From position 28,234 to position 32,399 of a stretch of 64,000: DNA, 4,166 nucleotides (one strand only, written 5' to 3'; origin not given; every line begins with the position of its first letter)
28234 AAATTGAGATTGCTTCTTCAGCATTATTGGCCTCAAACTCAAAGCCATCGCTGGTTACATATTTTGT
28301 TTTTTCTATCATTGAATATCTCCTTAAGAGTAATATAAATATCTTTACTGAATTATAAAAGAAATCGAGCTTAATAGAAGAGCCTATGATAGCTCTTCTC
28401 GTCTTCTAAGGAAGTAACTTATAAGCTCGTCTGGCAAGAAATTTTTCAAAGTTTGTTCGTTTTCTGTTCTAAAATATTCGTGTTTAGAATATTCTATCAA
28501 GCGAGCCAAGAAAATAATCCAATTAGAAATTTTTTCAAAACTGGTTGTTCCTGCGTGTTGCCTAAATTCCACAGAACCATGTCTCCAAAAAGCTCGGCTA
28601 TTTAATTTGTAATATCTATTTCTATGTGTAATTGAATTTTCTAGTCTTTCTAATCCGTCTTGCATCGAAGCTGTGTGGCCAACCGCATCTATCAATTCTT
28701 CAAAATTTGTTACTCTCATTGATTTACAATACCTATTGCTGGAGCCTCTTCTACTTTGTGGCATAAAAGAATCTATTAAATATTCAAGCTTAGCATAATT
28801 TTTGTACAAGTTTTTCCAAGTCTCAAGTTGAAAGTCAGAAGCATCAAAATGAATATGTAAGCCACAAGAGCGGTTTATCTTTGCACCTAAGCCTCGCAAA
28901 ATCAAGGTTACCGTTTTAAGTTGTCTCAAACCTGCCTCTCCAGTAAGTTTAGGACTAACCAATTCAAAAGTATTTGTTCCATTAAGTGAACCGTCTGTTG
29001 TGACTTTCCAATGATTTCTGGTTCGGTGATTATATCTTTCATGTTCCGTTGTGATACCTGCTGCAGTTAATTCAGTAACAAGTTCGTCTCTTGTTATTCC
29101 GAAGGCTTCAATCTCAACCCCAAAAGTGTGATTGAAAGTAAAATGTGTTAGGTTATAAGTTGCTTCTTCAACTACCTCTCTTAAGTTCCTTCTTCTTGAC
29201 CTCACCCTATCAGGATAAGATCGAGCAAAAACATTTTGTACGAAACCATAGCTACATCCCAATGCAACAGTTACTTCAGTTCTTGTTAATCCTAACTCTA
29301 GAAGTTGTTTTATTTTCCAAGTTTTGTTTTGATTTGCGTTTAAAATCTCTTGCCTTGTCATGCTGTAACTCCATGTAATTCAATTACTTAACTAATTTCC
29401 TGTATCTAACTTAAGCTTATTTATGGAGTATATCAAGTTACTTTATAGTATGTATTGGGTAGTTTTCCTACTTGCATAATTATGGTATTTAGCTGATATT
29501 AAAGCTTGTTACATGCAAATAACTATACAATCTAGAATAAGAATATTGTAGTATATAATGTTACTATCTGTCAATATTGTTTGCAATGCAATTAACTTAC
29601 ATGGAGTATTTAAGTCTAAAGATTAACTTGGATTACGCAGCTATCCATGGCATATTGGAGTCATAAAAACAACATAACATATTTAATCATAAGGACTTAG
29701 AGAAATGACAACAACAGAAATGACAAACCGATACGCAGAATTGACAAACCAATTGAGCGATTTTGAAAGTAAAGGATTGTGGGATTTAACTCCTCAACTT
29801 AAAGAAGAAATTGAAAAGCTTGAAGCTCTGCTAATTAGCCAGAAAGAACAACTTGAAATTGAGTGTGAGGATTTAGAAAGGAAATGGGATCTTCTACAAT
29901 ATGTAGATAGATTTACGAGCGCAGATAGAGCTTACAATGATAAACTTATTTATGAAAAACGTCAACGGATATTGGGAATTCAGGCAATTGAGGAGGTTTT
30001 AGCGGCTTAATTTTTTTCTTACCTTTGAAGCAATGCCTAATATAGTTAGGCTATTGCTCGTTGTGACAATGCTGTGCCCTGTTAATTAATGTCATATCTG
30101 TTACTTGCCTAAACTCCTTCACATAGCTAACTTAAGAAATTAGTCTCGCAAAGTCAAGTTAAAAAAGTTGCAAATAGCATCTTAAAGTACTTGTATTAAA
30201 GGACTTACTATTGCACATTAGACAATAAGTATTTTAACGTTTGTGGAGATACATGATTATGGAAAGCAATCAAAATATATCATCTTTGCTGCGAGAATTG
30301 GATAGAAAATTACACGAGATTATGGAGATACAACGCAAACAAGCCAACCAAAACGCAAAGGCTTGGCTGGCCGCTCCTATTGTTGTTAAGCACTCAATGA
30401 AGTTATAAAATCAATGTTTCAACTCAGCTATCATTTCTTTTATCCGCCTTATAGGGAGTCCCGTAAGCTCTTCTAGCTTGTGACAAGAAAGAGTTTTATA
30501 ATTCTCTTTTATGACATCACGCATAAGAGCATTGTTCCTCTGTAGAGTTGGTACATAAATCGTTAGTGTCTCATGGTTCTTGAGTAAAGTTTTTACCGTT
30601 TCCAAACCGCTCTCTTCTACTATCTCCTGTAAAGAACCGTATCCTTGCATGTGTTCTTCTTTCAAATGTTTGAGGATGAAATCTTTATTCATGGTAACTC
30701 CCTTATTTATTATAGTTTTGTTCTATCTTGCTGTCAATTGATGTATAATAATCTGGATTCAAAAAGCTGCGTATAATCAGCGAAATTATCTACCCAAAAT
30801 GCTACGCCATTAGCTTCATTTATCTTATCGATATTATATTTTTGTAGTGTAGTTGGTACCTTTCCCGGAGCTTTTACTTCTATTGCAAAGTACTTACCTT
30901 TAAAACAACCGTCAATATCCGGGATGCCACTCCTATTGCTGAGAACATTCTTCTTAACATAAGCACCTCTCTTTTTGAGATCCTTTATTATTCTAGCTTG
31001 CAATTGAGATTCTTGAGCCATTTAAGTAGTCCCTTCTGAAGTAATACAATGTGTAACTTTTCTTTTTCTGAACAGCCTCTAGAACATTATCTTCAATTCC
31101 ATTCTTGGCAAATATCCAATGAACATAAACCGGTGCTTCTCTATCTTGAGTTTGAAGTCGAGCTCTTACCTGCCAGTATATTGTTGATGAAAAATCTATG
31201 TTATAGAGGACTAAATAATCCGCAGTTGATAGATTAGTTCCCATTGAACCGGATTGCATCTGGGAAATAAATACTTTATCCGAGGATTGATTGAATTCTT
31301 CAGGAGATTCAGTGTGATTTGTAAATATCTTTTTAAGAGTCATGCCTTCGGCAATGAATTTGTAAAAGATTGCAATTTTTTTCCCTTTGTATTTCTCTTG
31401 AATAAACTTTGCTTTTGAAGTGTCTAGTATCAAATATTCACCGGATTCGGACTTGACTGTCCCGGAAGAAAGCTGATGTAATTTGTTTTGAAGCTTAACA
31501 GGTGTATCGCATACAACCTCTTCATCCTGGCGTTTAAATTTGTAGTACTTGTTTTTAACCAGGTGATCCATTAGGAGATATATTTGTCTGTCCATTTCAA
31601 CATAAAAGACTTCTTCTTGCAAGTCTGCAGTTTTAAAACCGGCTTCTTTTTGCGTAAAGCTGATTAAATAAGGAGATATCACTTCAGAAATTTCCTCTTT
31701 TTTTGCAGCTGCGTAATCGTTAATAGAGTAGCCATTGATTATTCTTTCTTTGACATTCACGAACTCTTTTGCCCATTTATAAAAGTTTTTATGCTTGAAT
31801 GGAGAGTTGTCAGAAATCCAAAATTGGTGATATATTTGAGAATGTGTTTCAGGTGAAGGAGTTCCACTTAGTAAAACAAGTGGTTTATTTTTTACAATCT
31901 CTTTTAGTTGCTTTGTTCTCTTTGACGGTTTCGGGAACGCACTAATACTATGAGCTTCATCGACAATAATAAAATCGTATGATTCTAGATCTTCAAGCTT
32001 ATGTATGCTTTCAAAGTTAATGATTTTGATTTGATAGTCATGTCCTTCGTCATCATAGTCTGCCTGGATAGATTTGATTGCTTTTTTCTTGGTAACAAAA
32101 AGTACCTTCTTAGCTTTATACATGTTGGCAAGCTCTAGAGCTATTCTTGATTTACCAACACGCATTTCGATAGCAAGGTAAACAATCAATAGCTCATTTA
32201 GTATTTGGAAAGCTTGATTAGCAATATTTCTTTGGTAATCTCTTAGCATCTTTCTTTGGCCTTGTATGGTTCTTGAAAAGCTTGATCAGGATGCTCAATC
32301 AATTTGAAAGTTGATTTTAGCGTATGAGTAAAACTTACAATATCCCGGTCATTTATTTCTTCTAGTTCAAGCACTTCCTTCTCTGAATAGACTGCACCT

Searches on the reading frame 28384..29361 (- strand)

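Call 22: search_protein_families(library=pfam, proteins=[window:28384-29361:-], max_evalue=0.001)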
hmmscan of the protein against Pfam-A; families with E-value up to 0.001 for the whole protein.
window:28384-29361:- (325 aa): 1 family
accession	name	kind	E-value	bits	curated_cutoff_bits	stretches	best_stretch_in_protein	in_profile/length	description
PF12224.13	Amidoligase_2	-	1.1e-43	150.4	22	1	78-288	3-244/245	Putative amidoligase enzyme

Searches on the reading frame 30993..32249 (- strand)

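Call 22: search_protein_families(library=pfam, proteins=[window:30993-32249:-], max_evalue=0.001)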
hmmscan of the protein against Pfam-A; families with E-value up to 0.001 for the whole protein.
window:30993-32249:- (418 aa): 3 families
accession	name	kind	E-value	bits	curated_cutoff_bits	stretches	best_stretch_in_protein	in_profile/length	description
PF04851.21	ResIII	-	1.8e-06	28.4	22.5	1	57-132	84-163/164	Type III restriction enzyme, res subunit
PF00270.35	DEAD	-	9.7e-06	25.8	26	1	7-135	55-163/167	DEAD/DEAH box helicase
PF00271.37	Helicase_C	-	0.00018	22.2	23.5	1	312-364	54-105/110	Helicase conserved C-terminal domain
